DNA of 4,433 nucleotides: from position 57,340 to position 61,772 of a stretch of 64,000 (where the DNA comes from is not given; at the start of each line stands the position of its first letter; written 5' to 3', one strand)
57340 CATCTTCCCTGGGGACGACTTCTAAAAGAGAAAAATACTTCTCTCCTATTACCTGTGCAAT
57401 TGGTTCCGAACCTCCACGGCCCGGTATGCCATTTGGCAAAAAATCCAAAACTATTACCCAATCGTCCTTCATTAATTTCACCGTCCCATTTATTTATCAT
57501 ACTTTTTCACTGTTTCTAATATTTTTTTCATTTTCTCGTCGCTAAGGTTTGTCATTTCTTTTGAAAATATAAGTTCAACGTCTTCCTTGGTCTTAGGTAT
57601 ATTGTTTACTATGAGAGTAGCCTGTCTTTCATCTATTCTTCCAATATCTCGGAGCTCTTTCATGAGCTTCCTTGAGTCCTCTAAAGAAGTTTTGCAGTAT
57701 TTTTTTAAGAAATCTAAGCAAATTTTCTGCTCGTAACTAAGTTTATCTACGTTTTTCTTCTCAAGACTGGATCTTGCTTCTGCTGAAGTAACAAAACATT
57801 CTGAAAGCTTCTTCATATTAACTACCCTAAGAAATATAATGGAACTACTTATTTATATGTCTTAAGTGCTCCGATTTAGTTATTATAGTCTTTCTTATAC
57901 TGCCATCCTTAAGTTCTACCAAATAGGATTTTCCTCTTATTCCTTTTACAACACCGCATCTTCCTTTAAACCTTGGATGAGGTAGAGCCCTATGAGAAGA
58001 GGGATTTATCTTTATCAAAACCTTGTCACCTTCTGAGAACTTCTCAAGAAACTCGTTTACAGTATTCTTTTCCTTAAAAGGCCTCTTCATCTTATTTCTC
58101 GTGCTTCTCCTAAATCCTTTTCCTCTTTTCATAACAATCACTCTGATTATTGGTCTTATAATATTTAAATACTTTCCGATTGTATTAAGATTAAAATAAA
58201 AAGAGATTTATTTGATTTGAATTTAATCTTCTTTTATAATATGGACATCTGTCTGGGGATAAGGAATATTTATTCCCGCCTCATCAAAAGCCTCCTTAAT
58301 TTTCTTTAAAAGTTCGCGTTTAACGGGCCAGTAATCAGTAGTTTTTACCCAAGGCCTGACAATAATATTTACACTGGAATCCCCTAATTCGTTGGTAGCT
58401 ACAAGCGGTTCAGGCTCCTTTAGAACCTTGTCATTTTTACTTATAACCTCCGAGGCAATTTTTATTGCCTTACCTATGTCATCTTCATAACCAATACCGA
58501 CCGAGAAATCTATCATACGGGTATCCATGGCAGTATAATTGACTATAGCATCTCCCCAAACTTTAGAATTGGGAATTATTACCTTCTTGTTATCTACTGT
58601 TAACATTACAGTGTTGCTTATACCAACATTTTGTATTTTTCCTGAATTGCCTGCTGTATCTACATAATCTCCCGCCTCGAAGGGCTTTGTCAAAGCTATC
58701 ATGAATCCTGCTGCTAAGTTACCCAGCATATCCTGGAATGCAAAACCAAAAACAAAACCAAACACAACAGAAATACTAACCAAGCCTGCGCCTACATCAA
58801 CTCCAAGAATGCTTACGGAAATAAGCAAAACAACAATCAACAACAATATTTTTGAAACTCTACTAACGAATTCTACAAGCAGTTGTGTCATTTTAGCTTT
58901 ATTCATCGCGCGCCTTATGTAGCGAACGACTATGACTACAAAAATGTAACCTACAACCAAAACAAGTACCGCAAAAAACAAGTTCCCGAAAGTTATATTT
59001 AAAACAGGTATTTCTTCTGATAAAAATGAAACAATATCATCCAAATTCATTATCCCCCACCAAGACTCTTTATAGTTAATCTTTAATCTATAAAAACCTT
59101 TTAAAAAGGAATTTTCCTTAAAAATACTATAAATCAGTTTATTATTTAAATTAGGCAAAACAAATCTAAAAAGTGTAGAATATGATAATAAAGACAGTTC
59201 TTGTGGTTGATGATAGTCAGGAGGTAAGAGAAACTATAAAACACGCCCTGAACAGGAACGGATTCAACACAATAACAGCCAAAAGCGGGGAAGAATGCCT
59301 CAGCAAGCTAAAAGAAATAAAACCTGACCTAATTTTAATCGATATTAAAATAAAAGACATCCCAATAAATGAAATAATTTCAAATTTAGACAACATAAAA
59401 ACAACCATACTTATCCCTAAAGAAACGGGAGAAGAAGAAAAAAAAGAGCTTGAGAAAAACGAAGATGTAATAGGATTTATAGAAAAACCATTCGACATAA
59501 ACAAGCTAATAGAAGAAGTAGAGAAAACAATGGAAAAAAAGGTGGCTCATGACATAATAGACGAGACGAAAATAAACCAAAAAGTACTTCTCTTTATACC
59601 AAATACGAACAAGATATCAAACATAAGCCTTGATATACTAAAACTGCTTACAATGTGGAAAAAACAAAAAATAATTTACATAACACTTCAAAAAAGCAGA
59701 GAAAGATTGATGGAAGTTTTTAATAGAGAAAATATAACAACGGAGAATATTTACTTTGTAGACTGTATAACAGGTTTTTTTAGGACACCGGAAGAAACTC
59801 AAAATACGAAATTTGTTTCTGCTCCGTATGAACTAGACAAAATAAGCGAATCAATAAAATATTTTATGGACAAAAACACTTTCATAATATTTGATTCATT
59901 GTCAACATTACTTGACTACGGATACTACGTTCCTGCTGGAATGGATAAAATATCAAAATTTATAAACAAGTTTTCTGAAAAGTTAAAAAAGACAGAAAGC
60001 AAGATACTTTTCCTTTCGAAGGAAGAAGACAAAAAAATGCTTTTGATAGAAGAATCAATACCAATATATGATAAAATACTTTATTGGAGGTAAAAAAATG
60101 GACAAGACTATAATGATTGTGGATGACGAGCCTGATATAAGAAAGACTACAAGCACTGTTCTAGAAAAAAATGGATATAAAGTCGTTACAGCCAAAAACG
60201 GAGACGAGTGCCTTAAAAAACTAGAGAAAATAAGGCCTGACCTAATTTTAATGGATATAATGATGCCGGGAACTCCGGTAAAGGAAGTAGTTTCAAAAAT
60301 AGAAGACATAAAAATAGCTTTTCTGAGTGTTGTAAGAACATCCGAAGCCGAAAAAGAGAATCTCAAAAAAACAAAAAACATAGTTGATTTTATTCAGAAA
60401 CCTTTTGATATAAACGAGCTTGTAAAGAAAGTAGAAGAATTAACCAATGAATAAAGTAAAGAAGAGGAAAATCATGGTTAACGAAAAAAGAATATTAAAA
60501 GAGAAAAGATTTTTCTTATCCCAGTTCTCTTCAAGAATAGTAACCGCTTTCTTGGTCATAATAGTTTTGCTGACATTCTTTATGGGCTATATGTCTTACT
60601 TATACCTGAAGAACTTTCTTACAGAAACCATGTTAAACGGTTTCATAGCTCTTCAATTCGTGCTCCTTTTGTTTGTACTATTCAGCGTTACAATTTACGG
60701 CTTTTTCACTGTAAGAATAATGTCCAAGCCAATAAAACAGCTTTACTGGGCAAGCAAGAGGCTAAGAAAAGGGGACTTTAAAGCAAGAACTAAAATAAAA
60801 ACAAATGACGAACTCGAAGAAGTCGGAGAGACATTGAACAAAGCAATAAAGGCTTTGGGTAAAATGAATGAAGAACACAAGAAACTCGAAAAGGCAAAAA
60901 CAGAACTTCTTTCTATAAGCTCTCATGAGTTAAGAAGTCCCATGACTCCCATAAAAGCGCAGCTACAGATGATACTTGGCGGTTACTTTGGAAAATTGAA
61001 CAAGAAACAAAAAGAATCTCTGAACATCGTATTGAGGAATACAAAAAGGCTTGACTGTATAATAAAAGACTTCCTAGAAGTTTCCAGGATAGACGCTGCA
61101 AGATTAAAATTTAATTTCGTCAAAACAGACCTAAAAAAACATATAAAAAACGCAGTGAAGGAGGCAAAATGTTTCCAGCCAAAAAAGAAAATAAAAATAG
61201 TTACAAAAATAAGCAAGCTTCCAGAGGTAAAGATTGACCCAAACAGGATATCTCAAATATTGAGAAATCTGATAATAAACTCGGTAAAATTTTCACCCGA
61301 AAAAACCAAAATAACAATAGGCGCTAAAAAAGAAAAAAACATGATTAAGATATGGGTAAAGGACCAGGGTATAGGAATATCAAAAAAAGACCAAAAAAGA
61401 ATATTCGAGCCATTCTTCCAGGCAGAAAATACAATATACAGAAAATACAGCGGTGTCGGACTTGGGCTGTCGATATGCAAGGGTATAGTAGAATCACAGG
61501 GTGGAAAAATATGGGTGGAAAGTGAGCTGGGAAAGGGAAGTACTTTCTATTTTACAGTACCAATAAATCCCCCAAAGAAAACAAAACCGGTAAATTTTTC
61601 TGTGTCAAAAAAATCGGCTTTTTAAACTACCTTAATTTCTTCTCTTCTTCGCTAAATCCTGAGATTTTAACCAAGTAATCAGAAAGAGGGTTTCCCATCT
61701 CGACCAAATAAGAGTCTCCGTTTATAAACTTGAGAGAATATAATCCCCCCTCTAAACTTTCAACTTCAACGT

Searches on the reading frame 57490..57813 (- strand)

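Call 60: search_protein_families(library=pfam, proteins=[window:57490-57813:-], max_evalue=0.0001)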
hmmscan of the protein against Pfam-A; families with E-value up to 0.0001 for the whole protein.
window:57490-57813:- (107 aa): 1 family
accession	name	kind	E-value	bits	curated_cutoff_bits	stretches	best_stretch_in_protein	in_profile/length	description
PF03874.21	RNA_pol_Rpb4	-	4.5e-10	40.3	25.6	1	17-105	27-115/116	RNA polymerase Rpb4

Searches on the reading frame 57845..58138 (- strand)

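Call 60: search_protein_families(library=pfam, proteins=[window:57845-58138:-], max_evalue=0.0001)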
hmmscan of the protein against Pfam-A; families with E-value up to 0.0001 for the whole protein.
window:57845-58138:- (97 aa): 1 family
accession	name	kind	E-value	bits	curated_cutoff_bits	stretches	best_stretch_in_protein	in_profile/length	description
PF01157.24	Ribosomal_L21e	-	6.6e-25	87.3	27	1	3-96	1-100/101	Ribosomal protein L21e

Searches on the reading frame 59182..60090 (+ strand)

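Call 60: search_protein_families(library=pfam, proteins=[window:59182-60090:+], max_evalue=0.0001)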
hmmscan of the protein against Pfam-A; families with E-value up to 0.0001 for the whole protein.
window:59182-60090:+ (303 aa): 1 family
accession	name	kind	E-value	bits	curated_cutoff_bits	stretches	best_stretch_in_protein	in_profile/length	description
PF00072.30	Response_reg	-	2.9e-15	56.8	30.2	1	6-113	1-110/111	Response regulator receiver domain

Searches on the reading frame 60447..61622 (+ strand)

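Call 60: search_protein_families(library=pfam, proteins=[window:60447-61622:+], max_evalue=0.0001)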
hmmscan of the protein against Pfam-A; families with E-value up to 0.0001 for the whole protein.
window:60447-61622:+ (392 aa): 3 families
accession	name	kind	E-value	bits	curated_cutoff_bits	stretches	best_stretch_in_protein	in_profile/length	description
PF02518.31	HATPase_c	-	4.3e-29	101.6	26.4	1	264-373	2-109/111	Histidine kinase-, DNA gyrase B-, and HSP90-like ATPase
PF00512.31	HisKA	-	1.7e-14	54.1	26.9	1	150-217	1-65/66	His Kinase A (phospho-acceptor) domain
PF00672.30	HAMP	-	1.1e-08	35.7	25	1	87-137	1-51/53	HAMP domain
